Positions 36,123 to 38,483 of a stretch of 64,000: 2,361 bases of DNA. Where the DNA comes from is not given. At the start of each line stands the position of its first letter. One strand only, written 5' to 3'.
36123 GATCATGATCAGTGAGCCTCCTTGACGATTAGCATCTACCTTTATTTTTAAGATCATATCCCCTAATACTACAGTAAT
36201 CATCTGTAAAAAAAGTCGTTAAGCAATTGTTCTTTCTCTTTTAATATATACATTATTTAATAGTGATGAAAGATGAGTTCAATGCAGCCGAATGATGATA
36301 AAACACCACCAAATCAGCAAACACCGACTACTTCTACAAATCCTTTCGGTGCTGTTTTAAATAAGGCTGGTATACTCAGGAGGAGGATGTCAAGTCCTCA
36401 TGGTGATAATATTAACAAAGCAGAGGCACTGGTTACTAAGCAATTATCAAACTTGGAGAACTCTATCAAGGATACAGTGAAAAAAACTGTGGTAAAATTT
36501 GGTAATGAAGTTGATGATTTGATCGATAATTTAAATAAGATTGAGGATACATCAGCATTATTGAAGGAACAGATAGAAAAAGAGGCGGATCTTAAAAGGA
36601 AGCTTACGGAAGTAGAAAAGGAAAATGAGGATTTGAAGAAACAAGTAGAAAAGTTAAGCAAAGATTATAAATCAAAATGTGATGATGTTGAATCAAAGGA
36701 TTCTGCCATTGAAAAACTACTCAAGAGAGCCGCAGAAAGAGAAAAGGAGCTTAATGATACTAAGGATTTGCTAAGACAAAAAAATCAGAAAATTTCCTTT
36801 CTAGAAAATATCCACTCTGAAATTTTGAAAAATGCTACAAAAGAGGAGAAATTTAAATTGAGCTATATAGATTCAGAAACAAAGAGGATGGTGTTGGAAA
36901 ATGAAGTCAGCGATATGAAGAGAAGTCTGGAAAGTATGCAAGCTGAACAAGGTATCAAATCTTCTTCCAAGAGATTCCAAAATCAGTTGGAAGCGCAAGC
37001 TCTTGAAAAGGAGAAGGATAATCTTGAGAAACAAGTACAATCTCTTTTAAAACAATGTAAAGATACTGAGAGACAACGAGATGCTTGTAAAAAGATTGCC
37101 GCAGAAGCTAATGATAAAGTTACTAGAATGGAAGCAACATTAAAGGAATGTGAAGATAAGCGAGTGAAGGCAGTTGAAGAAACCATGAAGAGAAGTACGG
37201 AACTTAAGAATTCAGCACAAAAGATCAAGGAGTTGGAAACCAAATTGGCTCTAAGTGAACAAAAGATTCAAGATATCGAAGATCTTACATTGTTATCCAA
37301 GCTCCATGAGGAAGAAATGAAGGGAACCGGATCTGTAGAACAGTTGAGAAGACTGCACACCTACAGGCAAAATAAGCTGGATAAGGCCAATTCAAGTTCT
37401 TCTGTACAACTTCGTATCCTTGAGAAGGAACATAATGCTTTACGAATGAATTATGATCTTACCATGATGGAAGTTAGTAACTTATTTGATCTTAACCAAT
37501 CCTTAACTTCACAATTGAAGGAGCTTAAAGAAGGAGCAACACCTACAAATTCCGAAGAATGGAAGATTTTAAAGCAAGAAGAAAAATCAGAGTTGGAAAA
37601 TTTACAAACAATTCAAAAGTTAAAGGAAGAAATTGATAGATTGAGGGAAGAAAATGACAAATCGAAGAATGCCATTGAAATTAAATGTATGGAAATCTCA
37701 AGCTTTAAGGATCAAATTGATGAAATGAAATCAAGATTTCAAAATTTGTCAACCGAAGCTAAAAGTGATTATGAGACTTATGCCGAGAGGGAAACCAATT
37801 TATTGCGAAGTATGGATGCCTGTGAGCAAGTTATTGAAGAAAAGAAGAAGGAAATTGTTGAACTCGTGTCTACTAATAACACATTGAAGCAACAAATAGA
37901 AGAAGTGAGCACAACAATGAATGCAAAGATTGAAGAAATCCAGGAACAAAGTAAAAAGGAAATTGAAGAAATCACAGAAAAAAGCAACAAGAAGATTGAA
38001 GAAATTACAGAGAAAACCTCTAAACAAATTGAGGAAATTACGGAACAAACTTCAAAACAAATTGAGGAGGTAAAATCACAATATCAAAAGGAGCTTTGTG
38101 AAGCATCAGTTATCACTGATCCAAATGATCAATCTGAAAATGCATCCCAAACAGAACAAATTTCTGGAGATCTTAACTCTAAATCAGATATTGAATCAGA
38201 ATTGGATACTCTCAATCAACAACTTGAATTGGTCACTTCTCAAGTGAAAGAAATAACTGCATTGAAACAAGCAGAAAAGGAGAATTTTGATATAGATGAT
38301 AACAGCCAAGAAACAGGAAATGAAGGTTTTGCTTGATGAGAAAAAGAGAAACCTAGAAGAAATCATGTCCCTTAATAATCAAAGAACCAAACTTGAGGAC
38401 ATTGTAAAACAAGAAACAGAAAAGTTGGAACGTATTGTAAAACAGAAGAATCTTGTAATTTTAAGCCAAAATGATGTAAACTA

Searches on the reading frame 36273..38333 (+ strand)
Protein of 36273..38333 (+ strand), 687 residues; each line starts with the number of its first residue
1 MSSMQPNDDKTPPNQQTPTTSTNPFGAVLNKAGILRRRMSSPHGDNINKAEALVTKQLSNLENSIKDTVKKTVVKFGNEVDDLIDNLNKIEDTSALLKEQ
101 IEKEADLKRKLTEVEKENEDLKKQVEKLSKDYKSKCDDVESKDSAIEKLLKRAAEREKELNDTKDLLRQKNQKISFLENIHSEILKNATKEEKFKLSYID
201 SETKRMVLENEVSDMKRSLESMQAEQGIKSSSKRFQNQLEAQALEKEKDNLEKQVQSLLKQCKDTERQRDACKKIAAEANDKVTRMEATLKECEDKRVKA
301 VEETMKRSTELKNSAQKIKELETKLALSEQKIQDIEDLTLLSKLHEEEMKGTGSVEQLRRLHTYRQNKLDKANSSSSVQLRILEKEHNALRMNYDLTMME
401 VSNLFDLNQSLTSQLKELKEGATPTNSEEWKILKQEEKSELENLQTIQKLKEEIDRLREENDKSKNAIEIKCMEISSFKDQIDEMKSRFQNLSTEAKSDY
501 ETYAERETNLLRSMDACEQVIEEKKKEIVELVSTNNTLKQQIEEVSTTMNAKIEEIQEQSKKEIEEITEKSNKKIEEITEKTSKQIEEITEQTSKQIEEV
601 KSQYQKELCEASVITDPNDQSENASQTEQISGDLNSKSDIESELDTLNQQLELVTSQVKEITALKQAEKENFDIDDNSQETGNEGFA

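Call 27: search_protein_families(library=pfam, proteins=[window:36273-38333:+], max_evalue=0.01)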
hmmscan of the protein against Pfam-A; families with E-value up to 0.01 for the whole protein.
window:36273-38333:+ (687 aa): 3 families
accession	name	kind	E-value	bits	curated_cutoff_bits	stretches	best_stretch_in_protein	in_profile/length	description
PF01442.23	Apolipoprotein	-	2.4e-06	27.8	90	2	479-659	3-149/190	Apolipoprotein A1/A4/E domain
PF07926.17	TPR_MLP1_2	-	2.5e-05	24.7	36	1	474-545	58-129/129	TPR/MLP1/MLP2-like protein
PF02183.23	HALZ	-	0.0012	19.4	28.1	1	383-420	3-40/43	Homeobox associated leucine zipper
